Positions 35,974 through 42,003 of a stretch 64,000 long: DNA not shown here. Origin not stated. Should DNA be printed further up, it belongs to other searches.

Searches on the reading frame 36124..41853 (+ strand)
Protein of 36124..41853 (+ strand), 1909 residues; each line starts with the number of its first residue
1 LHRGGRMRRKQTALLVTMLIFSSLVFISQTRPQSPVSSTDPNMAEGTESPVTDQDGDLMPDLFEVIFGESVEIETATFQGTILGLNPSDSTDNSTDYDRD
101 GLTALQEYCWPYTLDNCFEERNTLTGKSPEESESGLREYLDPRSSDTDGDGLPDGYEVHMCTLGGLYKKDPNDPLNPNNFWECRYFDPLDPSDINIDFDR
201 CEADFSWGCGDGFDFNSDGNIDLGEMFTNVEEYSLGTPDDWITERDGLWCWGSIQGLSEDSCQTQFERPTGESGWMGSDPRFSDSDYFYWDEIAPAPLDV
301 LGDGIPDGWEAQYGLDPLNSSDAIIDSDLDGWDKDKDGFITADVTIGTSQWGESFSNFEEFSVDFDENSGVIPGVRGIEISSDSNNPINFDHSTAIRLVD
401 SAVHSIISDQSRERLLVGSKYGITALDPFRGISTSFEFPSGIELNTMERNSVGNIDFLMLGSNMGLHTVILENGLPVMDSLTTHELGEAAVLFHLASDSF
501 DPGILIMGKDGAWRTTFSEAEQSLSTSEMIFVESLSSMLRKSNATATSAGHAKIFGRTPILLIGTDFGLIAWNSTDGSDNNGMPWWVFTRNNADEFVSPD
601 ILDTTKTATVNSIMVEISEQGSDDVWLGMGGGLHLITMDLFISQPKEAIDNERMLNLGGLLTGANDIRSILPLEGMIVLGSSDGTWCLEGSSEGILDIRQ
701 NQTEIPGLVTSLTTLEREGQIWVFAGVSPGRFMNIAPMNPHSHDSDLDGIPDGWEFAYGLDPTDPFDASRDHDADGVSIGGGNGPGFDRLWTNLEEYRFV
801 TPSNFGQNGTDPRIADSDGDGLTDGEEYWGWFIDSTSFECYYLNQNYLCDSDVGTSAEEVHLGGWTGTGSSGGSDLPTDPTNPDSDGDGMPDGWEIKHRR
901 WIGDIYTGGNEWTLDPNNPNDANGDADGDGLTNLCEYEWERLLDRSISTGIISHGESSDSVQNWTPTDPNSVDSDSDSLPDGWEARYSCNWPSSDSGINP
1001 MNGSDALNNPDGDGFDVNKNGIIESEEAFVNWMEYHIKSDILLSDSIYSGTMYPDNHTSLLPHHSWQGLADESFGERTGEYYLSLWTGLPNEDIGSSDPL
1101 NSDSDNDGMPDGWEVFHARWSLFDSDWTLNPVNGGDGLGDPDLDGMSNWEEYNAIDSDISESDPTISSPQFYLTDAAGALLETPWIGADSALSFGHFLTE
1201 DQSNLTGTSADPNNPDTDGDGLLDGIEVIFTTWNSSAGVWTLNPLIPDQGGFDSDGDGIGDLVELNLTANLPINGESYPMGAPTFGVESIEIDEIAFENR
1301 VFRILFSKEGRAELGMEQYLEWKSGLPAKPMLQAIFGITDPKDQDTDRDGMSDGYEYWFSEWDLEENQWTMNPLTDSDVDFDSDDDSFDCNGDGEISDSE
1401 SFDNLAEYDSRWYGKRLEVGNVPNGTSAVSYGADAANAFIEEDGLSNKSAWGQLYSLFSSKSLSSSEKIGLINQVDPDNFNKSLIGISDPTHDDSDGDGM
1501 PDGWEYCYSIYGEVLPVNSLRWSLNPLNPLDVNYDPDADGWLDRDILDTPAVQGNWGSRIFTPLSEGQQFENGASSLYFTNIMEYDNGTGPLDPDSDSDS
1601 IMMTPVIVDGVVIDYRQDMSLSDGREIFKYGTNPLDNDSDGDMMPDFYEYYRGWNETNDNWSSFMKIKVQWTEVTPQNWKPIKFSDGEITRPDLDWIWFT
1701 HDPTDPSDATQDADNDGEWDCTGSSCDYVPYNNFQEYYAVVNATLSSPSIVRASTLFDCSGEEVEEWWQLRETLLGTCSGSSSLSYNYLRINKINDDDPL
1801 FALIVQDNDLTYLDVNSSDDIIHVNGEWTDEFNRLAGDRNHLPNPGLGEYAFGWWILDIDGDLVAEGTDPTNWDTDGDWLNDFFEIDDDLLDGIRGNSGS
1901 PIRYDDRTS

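Call 78: search_protein_families(library=pfam, proteins=[window:36124-41853:+], max_evalue=0.001)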
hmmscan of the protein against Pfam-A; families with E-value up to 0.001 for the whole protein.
window:36124-41853:+ (1909 aa): 1 family
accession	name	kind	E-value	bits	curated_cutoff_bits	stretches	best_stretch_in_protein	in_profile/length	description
PF18884.5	TSP3_bac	-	1.3e-10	41.4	25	0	146-158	1-13/22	Bacterial TSP3 repeat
